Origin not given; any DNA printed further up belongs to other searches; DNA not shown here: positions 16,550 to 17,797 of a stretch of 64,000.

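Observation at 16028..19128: [NiFe] hydrogenase with non-canonical proximal-cluster and L1 motifs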

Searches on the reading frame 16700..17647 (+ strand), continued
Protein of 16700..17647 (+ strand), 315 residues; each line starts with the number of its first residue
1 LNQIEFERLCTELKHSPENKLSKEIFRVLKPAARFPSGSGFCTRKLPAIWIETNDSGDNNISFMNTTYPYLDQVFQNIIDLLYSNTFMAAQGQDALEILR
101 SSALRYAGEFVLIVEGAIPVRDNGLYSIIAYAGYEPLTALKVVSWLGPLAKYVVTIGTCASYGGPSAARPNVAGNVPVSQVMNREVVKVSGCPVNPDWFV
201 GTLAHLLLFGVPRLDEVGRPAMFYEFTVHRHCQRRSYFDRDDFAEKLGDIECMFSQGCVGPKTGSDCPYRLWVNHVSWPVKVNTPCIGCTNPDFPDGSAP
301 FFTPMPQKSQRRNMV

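Call 36: search_dna_similar(query=window:16700-17647:+, collection=plasmids, mode=protein, max_rows=25)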
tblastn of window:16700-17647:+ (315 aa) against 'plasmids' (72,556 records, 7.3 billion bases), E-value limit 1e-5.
Records with a match: 131; places in all: 173; records where one place covers at least 80% of the query: 108.
Best place of each record, by identity: <60% 131.
By first word of the organism name: Rhizobium 25; Escherichia 13; Azospirillum 13; Bradyrhizobium 10; Sinorhizobium 7; Alteromonas 7; Mesorhizobium 6; Cupriavidus 5; Paraburkholderia 4; Clostridium 3; and 29 more.
By predicted mobility (MOB-suite, as given by PLSDB): non-mobilizable 69; conjugative 42; mobilizable 20.
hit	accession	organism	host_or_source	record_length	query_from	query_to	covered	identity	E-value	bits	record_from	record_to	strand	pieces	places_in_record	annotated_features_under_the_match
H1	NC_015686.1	Clostridium acetobutylicum DSM 1731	-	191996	44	302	82%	48.3%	3e-78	266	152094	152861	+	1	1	hydrogenase small subunit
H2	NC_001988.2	Clostridium acetobutylicum ATCC 824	-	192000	44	302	82%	48.3%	3e-78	266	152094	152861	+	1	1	hydrogenase small subunit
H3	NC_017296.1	Clostridium acetobutylicum EA 2018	-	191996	44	302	82%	47.9%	2e-77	264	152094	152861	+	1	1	hydrogenase small subunit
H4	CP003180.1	Sulfobacillus acidophilus DSM 10332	coal spoil heap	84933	43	308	84%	34.9%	5e-49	182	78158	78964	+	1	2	hydrogenase (NiFe) small subunit HydA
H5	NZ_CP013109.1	Sinorhizobium americanum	Vachellia farnesiana,cell culture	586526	29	296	85%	34.1%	1e-40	157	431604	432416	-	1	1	hydrogenase small subunit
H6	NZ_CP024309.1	Sinorhizobium fredii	Phaseolus vulgaris,cell culture,plant ...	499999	31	296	84%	34.3%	7e-41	158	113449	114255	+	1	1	hydrogenase small subunit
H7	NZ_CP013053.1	Sinorhizobium americanum CCGM7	Phaseolus vulgaris,root nodules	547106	31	296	84%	34.3%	8e-41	158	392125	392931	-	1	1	hydrogenase small subunit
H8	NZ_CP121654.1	Rhizobium sp. CB3171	Calliandra calothyrsus,cell culture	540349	45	310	84%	33.3%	3e-42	162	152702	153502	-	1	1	hydrogenase small subunit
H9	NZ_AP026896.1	Aeromonas caviae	Microbe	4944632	1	289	92%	30.7%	2e-36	145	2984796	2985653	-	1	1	none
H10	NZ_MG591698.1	Escherichia coli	Homo sapiens,feces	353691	1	289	92%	30.6%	1e-37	149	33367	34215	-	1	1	hybO: hydrogenase 2 small subunit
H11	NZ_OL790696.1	Escherichia coli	-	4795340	1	289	92%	30.6%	1e-37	149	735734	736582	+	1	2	none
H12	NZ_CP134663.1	Escherichia coli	Larus michahellis,bacteria,cloaca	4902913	1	289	92%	30.6%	1e-37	149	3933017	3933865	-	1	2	none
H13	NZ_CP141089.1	Escherichia coli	Homo sapiens,Infected Human Urine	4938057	1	289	92%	30.6%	1e-37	149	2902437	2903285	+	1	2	none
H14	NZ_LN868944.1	Salmonella enterica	Homo sapiens,feces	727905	1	289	92%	30.6%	1e-37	149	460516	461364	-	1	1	hybO: hydrogenase 2 small subunit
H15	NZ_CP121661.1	Sinorhizobium terangae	Desmanthus virgatus,cell culture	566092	29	296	85%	33.0%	7e-40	155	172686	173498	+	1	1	hydrogenase small subunit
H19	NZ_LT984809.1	Cupriavidus taiwanensis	-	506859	45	310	84%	33.0%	2e-37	149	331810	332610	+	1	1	hydrogenase small subunit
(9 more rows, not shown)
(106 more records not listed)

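Call 37: get_annotated_region(hit=H2, flank=6000)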
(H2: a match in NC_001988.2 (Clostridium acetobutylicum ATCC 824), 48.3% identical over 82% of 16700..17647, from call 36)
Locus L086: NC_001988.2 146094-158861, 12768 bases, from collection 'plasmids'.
description: Clostridium acetobutylicum ATCC 824 plasmid pSOL1, complete sequence
organism: Clostridium acetobutylicum ATCC 824 (NCBI taxid 272562)
taxonomy: Bacteria; Bacillota; Clostridia; Eubacteriales; Clostridiaceae; Clostridium; Clostridium acetobutylicum; Clostridium acetobutylicum ATCC 824
host: -; source: -; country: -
typing (MOB-suite, as given by PLSDB): non-mobilizable; replicon rep_cluster_994
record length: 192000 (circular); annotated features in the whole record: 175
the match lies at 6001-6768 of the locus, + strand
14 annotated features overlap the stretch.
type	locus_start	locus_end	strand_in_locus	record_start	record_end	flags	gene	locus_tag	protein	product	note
CDS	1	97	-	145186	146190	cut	-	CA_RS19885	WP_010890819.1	Gfo/Idh/MocA family oxidoreductase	-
CDS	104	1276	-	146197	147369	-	-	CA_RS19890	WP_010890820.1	radical SAM protein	-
CDS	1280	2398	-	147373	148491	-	-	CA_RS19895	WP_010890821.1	hypothetical protein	-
CDS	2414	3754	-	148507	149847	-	-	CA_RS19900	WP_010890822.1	ATP-grasp domain-containing protein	-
CDS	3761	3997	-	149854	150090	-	-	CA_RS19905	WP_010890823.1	acyl carrier protein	GO:0006633 - fatty acid biosynthetic process [Evidence IEA]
CDS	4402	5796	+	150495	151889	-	-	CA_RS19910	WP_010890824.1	Na+/H+ antiporter NhaC family protein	-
CDS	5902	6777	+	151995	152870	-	-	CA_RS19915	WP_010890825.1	hydrogenase small subunit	-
CDS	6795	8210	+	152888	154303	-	-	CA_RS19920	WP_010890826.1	nickel-dependent hydrogenase large subunit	-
CDS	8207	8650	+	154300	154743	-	-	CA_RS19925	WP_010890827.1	hydrogenase maturation protease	-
CDS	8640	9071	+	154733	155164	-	-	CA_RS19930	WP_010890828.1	cytochrome b5 domain-containing protein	-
CDS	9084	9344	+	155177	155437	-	-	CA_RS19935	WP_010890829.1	hypothetical protein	-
CDS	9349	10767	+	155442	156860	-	-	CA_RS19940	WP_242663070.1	Sua5/YciO/YrdC/YwlC family protein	-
CDS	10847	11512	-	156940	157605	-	-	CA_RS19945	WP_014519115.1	DUF421 domain-containing protein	-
CDS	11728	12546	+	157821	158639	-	-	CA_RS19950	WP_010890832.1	phospholipase C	-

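Call 44: get_annotated_region(hit=H10, flank=4000)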
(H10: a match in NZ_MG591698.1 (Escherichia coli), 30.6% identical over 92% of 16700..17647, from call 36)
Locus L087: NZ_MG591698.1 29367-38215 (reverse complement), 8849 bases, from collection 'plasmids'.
description: Escherichia coli strain PN43 plasmid unnamed, complete sequence
organism: Escherichia coli (NCBI taxid 562)
taxonomy: Bacteria; Pseudomonadota; Gammaproteobacteria; Enterobacterales; Enterobacteriaceae; Escherichia; Escherichia coli
host: -; source: Homo sapiens,feces; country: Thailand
typing (MOB-suite, as given by PLSDB): non-mobilizable
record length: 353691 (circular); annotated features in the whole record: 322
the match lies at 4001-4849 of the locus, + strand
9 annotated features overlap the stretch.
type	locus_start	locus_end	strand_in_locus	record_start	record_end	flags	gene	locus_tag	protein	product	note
CDS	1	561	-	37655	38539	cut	yghA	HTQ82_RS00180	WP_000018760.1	NADP(+)-dependent aldehyde reductase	-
CDS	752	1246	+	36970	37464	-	yqhA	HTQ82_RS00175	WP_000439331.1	TIGR00645 family protein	-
CDS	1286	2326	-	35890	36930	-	gpr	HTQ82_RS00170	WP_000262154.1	L-glyceraldehyde 3-phosphate reductase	-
CDS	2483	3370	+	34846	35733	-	yghX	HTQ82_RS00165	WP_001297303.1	YghX family hydrolase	-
CDS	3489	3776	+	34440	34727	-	yghW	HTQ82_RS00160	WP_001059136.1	DUF2623 family protein YghW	-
CDS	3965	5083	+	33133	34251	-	hybO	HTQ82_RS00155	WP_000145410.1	hydrogenase 2 small subunit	-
CDS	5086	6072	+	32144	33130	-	hybA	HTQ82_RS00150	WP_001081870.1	hydrogenase 2 operon protein HybA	-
CDS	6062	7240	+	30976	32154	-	hybB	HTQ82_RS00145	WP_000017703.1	Ni/Fe-hydrogenase cytochrome b subunit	-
CDS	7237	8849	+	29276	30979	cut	hybC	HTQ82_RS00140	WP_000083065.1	hydrogenase 2 large subunit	-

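Call 45: get_annotated_region(hit=H19, flank=4000)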
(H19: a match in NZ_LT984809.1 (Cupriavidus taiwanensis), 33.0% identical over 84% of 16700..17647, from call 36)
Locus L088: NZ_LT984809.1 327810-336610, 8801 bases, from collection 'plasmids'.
description: Cupriavidus taiwanensis isolate Cupriavidus taiwanensis STM 8555 plasmid I, complete sequence
organism: Cupriavidus taiwanensis (NCBI taxid 164546)
taxonomy: Bacteria; Pseudomonadota; Betaproteobacteria; Burkholderiales; Burkholderiaceae; Cupriavidus; Cupriavidus taiwanensis
host: -; source: -; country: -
typing (MOB-suite, as given by PLSDB): conjugative; relaxase MOBP; mating-pair formation MPF_T
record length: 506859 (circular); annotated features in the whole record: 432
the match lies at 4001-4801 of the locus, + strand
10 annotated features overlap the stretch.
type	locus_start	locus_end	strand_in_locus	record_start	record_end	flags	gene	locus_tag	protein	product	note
CDS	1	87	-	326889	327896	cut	-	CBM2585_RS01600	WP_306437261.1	ImmA/IrrE family metallo-endopeptidase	-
CDS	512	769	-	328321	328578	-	-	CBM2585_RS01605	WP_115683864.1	H-NS family nucleoid-associated regulatory protein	GO:0006355 - regulation of DNA-templated transcription [Evidence IEA]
CDS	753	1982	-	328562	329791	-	-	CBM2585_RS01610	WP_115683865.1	DNA-binding protein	-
CDS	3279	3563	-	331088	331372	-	-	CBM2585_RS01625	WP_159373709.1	hypothetical protein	-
CDS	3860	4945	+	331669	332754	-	-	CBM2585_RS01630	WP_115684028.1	hydrogenase small subunit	-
CDS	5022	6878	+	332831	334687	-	-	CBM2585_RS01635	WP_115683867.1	nickel-dependent hydrogenase large subunit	-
CDS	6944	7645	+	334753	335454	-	cybH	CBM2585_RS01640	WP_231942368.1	Ni/Fe-hydrogenase, b-type cytochrome subunit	GO:0022904 - respiratory electron transport chain [Evidence IEA]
CDS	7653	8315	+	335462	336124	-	-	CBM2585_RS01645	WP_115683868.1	HyaD/HybD family hydrogenase maturation endopeptidase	-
CDS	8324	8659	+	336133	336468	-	-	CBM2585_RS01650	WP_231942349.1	HypC/HybG/HupF family hydrogenase formation chaperone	-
CDS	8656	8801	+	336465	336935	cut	-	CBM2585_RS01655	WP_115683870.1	hydrogenase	-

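Call 63: predict_structure(alignment_id=A1)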
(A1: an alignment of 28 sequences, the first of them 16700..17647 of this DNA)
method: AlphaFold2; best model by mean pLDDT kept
length: 315 residues; sequences in the alignment: 28
mean_pLDDT: 64.4   pTM: 0.71
mean pLDDT of the five models: 64.4, 63.1, 63.0, 62.3, 61.8
residues with pLDDT >= 90: 67; 70-90: 97; 50-70: 33; < 50: 118
segments of 3 or more residues with pLDDT < 50: 33-40, 56-59, 61-63, 160-169, 226-315
pLDDT, mean of each block of 10 residues (from residue 1): 90 77 84 46 81 60 51 83 77 85 97 86 77 80 95 78 36 75 85 72 93 86 56 34 35 30 32 28 33 38 31 38
secondary structure, 60 per line:
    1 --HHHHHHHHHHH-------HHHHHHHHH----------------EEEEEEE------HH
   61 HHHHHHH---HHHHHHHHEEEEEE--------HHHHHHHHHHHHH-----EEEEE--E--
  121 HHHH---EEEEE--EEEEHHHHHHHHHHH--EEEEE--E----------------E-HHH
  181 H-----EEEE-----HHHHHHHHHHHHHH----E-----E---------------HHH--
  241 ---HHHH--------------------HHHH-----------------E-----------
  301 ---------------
elements in order: H3-13 H21-29 E46-52 H59-67 H71-78 E79-84 H93-105 E111-115 H121-124 E128-132 E135-138 H139-149 E152-156 H178-181 E187-190 H196-209 H244-247 H268-271
